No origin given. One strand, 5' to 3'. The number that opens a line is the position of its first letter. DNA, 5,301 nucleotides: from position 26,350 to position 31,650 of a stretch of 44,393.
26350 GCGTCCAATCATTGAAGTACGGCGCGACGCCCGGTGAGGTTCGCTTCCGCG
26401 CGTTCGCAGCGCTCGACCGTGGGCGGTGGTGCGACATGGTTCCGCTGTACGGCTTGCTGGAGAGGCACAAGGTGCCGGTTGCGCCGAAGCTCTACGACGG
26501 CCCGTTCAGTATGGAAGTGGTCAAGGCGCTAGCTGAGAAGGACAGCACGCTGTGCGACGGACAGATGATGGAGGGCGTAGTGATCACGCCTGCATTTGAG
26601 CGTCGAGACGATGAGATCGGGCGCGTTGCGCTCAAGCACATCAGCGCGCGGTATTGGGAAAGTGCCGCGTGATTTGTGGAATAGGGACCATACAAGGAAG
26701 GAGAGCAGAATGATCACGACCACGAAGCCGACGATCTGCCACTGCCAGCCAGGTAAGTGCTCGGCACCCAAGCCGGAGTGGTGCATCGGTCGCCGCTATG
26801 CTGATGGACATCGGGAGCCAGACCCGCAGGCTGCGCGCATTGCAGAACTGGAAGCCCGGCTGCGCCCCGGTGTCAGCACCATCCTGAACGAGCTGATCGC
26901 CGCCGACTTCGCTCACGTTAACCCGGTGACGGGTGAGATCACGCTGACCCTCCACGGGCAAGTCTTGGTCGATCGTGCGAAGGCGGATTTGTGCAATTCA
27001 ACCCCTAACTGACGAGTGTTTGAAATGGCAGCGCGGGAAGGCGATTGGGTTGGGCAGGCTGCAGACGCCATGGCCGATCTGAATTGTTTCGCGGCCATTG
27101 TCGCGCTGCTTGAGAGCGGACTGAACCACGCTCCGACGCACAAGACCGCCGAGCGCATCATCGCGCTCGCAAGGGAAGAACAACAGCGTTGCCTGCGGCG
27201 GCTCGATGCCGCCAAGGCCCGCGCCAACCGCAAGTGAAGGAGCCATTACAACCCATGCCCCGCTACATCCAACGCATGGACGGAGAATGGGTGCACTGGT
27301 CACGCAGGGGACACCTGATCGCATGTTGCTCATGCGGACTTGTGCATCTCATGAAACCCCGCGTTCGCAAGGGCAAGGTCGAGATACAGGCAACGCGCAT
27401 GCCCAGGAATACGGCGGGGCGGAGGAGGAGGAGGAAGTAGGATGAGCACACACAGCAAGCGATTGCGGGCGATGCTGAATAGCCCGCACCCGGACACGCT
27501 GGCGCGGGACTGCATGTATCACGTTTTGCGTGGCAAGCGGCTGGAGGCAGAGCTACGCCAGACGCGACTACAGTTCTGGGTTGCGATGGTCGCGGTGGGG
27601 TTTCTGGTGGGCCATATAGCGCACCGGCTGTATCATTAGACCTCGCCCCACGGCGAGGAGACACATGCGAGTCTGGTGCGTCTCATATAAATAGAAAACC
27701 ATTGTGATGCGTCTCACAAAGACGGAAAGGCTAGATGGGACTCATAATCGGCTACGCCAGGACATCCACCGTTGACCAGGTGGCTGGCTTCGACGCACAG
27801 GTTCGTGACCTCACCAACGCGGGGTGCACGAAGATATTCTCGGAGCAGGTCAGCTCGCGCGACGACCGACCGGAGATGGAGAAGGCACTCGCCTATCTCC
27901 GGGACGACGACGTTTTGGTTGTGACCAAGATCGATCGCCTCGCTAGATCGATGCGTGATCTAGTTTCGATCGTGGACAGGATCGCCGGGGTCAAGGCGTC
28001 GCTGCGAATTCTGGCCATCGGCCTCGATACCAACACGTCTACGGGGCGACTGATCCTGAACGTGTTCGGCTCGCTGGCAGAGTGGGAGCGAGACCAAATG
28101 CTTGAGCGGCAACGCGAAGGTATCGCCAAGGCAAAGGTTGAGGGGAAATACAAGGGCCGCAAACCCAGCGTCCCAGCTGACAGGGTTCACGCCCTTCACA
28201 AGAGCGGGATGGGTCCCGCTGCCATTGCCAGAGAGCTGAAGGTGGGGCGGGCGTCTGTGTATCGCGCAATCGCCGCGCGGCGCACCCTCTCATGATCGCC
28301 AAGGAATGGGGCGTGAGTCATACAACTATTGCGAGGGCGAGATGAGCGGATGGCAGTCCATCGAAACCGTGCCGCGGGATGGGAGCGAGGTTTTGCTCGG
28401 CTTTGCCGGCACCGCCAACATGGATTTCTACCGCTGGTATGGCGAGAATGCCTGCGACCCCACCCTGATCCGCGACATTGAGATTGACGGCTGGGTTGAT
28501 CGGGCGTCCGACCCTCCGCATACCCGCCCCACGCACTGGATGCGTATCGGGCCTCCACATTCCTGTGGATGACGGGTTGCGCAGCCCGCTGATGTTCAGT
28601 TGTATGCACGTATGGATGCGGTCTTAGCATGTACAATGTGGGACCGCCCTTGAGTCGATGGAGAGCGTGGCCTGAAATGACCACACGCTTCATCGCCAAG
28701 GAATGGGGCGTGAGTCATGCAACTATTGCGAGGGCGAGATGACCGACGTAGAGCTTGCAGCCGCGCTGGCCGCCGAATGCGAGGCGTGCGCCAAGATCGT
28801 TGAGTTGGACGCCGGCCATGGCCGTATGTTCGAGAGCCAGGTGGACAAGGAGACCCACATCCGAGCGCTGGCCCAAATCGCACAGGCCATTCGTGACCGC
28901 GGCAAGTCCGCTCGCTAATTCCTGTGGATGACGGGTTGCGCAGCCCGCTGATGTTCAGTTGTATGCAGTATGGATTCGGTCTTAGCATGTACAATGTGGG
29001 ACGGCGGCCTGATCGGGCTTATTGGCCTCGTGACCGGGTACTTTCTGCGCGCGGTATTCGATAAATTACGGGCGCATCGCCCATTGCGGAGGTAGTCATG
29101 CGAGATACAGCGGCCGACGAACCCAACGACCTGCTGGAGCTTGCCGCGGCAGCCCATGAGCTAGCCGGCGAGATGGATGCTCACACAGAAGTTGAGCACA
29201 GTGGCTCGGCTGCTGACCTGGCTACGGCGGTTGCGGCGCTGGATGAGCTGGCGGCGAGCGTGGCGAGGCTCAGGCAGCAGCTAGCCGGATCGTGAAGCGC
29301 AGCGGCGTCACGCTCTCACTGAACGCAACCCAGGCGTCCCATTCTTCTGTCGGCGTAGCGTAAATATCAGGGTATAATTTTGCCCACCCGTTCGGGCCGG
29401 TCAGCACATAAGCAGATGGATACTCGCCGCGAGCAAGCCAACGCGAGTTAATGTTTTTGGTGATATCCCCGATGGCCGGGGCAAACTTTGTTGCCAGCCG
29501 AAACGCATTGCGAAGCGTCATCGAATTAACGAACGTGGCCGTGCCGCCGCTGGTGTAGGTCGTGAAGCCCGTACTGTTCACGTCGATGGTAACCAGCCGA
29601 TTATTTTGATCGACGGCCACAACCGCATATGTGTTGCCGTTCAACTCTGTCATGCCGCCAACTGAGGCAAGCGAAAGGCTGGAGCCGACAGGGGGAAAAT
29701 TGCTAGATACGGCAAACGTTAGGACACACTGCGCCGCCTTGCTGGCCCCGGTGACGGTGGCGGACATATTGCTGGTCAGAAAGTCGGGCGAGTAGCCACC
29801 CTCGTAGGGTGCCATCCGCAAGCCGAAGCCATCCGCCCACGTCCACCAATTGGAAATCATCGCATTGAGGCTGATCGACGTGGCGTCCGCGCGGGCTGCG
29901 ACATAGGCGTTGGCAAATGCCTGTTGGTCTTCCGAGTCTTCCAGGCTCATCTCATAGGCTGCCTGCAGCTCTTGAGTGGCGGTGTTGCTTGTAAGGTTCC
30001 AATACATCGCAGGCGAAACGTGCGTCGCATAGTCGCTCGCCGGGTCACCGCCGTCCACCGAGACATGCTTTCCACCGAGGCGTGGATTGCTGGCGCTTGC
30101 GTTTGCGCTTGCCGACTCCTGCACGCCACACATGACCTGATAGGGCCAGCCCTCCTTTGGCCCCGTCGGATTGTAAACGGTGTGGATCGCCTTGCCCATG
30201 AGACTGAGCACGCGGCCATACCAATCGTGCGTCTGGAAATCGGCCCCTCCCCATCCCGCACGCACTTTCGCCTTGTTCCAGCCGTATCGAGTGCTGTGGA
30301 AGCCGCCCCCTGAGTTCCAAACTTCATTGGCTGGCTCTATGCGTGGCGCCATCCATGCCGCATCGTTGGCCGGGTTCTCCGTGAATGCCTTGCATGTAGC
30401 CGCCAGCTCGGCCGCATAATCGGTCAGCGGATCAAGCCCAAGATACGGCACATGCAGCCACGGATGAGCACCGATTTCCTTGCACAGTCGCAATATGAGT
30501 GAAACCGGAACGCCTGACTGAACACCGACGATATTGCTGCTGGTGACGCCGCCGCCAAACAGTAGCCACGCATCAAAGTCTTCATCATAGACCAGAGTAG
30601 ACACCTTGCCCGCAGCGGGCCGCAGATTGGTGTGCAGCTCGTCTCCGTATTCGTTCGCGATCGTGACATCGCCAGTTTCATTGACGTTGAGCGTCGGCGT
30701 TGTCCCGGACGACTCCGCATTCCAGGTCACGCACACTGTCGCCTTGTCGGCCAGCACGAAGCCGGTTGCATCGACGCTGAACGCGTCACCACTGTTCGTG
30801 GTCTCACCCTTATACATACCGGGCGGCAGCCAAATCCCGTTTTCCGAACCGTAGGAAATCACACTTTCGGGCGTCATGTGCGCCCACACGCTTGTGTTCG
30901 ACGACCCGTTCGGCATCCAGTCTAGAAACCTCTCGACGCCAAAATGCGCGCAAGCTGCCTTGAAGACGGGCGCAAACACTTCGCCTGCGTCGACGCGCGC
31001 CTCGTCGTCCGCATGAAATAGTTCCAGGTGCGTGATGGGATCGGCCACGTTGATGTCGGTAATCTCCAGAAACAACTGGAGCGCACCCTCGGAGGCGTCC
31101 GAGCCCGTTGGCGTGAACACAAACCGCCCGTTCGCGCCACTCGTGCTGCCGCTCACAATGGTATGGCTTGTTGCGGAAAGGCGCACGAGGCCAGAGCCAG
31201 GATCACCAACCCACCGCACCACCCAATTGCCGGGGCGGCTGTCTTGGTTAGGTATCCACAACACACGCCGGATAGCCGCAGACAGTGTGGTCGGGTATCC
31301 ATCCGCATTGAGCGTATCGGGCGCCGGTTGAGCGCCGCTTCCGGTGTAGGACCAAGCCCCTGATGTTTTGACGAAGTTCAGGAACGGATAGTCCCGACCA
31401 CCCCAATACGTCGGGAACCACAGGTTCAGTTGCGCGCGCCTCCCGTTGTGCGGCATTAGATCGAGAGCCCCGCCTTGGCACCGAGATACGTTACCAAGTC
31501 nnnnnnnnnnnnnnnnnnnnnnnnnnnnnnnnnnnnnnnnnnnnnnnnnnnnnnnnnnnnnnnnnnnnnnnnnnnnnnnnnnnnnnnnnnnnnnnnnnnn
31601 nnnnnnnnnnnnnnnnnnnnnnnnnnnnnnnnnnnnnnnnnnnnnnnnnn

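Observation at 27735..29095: Serine recombinase followed by a two-unit cassette array: conserved 51-bp and 85-bp flanks around unrelated ORFs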

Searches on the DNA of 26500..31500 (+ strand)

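Call 5: search_dna_similar(query=window:26500-31500:+, collection=phages, mode=distant, max_rows=30)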
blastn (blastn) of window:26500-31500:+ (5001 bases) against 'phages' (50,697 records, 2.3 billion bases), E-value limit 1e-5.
No match.

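Call 39: search_dna_similar(query=window:27640-29300:+, collection=plasmids, mode=distant, max_rows=10)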
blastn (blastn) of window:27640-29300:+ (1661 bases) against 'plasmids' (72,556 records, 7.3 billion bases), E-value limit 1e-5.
Records with a match: 10; places in all: 12; records where one place covers at least 80% of the query: 0.
Best place of each record, by identity: 80-90% 2; 60-80% 8.
By first word of the organism name: Methylobacterium 5; Komagataeibacter 2; Azospirillum 1; Methylomonas 1; Pelobacter 1.
By predicted mobility (MOB-suite, as given by PLSDB): non-mobilizable 9; conjugative 1.
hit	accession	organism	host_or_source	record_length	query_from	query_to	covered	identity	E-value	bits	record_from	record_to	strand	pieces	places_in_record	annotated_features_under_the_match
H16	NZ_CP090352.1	Methylobacterium oryzae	single cell,soil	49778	109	526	25%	67.3%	2e-19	105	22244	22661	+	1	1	recombinase family protein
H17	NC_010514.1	Methylobacterium radiotolerans JCM 2831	-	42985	109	526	25%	67.3%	7e-18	101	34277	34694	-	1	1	recombinase family protein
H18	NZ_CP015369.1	Methylobacterium phyllosphaerae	cell culture,leaf tissues of rice in ...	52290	109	526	25%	67.2%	2e-19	106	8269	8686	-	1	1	recombinase family protein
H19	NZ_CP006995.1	Methylobacterium sp. AMS5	-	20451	108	526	25%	65.6%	6e-12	81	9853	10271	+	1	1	recombinase family protein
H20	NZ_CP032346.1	Azospirillum brasilense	soil sample,Agricultural field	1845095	357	528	10%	70.3%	6e-12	82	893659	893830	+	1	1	record has no annotation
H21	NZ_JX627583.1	Methylobacterium oryzae CBMB20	-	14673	363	526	10%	70.2%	3e-9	73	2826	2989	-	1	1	recombinase family protein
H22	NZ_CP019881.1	Komagataeibacter nataicola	-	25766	411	520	7%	73.6%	4e-8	69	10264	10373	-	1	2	recombinase family protein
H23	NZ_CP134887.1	Komagataeibacter nataicola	bacteria culture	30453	411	520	7%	73.6%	4e-8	69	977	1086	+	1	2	recombinase family protein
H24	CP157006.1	Methylomonas sp. AM2-LC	-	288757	459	528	4%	82.9%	9e-10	73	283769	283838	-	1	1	record has no annotation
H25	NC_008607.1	Pelobacter propionicus DSM 2379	-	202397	459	524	4%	81.8%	1e-7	66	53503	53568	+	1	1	recombinase family protein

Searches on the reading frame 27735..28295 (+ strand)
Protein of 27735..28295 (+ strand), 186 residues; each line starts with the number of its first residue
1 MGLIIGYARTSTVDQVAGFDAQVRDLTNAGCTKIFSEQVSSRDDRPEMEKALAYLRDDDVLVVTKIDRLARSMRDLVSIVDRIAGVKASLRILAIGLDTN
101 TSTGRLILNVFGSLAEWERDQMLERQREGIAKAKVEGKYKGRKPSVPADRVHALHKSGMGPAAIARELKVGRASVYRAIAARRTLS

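Call 7: search_protein_families(library=pfam, proteins=[window:27735-28295:+], max_evalue=0.01)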
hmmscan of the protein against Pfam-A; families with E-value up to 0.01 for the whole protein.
window:27735-28295:+ (186 aa): 5 families
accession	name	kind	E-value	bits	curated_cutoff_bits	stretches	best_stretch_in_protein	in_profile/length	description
PF00239.26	Resolvase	-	1e-37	129.9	23.3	1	4-139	1-145/145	Resolvase, N terminal domain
PF02796.21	HTH_7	-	1.3e-08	35.3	23.8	1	141-181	1-44/45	Helix-turn-helix domain of resolvase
PF25787.1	HTH_SB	-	0.002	18.3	43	1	149-176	13-40/53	Sleeping Beauty transposase HTH domain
PF12759.13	HTH_Tnp_IS1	-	0.0049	16.9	24.9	0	139-178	3-41/46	InsA C-terminal domain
PF13551.12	HTH_29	-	0.0097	16.4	28.1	0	153-180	6-34/64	Winged helix-turn helix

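Call 8: search_protein_families(library=phrogs, proteins=[window:27735-28295:+], max_evalue=0.01)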
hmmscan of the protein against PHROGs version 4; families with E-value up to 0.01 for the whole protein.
window:27735-28295:+ (186 aa): 8 families
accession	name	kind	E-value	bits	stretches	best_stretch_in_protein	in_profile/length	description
phrog_125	-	DNA, RNA and nucleotide metabolism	1.3e-55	189.7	1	3-183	21-204/254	DNA invertase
phrog_95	-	integration and excision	1e-22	81.5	1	5-144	91-244/651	integrase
phrog_8275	-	DNA, RNA and nucleotide metabolism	1.1e-07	32.6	1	4-52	2-49/51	DNA invertase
phrog_664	-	DNA, RNA and nucleotide metabolism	0.00089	20.1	1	106-183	37-125/210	DNA binding protein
phrog_686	-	DNA, RNA and nucleotide metabolism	0.00096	20.4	1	151-184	41-74/76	HTH DNA binding protein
phrog_5536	-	unknown function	0.007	17.2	0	149-183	12-45/172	-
phrog_3855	-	DNA, RNA and nucleotide metabolism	0.0077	17.6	0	136-180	57-101/115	HTH DNA binding protein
phrog_19565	-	moron, auxiliary metabolic gene and host takeover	0.0097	17.2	0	8-89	16-94/125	membrane protein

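Call 17: find_encoding_contigs(protein=window:27735-28295:+, flank=10000, max_places=10)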
Protein window:27735-28295:+ (186 aa): 1 contig read that carries it; 1 place shown.
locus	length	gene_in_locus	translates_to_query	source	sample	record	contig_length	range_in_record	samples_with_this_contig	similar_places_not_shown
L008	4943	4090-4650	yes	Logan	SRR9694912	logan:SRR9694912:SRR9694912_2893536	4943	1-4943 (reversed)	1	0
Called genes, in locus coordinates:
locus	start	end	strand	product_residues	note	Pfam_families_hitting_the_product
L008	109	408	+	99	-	-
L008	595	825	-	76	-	-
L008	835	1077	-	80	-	-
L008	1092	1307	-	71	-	-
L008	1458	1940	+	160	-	-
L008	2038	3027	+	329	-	PF21189:PHA02142, PF09414:RNA_ligase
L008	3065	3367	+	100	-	-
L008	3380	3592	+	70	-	-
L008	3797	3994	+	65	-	-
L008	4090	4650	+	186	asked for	PF00239:Resolvase, PF02796:HTH_7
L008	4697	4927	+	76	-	-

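Call 23: find_homologous_proteins(query=window:27735-28295:+, max_evalue=1e-20)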
Query window:27735-28295:+ (186 aa): 7898 proteins with E <= 1e-20 among 8000 candidates; the best 120 are listed.
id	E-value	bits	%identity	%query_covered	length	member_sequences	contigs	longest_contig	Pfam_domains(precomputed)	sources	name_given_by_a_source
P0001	5.3e-112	389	100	100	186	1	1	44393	PF00239.27,PF02796.22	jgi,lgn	-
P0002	6.5e-65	236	65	96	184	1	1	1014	PF00239.27,PF02796.22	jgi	jgi:DNA invertase Pin-like site-specific DNA recombinase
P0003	3.4e-64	234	64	96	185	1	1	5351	PF00239.27,PF13384.13,PF02796.22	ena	-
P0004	7.1e-64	233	64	96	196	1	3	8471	PF00239.27,PF02796.22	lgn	-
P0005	9.2e-64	232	63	97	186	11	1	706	PF00239.27,PF02796.22,PF09339.17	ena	-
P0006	1.8e-63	231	64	97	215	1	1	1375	PF00239.27,PF13384.13,PF02796.22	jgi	jgi:DNA invertase Pin-like site-specific DNA recombinase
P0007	2.6e-63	231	64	95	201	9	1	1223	PF00239.27,PF02796.22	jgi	jgi:DNA invertase Pin-like site-specific DNA recombinase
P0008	4.0e-63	230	65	96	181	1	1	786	PF00239.27,PF02796.22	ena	-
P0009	4.1e-63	230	64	96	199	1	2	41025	PF00239.27,PF02796.22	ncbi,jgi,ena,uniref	ncbi:recombinase family protein [Hyphomicrobium sp.]|uniref:recombinase family protein n=1 Tax=Hypho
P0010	6.5e-63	230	64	96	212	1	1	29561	PF00239.27,PF02796.22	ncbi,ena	-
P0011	6.6e-63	230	65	96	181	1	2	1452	PF00239.27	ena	-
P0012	6.9e-63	230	65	96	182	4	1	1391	PF00239.27,PF02796.22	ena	-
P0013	7.3e-63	229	64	96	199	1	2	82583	PF00239.27,PF02796.22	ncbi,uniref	ncbi:recombinase family protein [Hyphomicrobium sp.]|uniref:recombinase family protein n=1 Tax=Hypho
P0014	7.3e-63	229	64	96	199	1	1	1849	PF00239.27,PF02796.22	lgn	-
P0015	8.5e-63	229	65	97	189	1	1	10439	PF00239.27,PF02796.22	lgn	-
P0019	1.6e-62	228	62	97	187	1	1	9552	PF00239.27,PF02796.22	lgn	-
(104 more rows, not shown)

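Call 72: find_encoding_contigs(protein=P0015, flank=5000, max_places=3)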
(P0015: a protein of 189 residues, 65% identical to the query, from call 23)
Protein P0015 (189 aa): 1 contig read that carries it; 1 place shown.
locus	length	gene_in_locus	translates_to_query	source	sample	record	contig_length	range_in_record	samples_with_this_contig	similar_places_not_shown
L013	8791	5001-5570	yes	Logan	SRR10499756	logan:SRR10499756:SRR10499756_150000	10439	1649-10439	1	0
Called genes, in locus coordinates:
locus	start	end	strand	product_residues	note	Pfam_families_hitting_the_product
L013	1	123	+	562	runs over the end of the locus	PF20172:DUF6538, PF00589:Phage_integrase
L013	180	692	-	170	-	PF05939:Phage_min_tail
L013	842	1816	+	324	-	PF00303:Thymidylat_synt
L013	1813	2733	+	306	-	PF18746:aGPT-Pplase3, PF18724:ADDT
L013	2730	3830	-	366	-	PF06114:Peptidase_M78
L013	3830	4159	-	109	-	-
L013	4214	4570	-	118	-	-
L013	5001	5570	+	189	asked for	PF00239:Resolvase, PF02796:HTH_7 (weak)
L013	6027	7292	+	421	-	-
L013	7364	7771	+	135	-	-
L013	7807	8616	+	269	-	PF26348:SRA_ScoMcrA, PF01844:HNH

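Call 73: find_encoding_contigs(protein=P0019, flank=5000, max_places=3)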
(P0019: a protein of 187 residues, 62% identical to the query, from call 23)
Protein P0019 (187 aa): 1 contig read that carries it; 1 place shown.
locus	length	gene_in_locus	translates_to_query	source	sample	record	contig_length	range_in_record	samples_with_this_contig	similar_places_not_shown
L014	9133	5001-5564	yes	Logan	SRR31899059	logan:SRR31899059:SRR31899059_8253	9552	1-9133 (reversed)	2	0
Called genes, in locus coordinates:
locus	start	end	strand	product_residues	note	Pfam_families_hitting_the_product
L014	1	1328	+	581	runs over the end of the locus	?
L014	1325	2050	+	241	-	-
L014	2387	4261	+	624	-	-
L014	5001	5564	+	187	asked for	PF00239:Resolvase, PF02796:HTH_7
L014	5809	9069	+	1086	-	PF13395:HNH_4, PF18541:RuvC_III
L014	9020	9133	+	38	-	?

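Call 74: find_encoding_contigs(protein=P0003, flank=5000, max_places=3)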
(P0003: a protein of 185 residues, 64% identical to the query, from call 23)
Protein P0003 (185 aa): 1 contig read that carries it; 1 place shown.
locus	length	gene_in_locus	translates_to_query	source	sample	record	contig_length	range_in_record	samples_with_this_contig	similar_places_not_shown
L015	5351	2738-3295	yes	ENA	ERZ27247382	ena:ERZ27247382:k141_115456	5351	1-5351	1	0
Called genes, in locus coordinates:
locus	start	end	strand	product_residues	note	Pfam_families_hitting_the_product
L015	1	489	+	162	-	?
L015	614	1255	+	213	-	-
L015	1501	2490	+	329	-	PF18735:HEPN_RiboL-PSP (faint)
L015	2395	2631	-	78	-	-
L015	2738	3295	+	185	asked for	PF00239:Resolvase, PF13384:HTH_23 (faint), PF02796:HTH_7 (weak)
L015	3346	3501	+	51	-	-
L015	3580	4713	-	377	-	PF26345:ScoMcrA_N, PF13391:HNH_2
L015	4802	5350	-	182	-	?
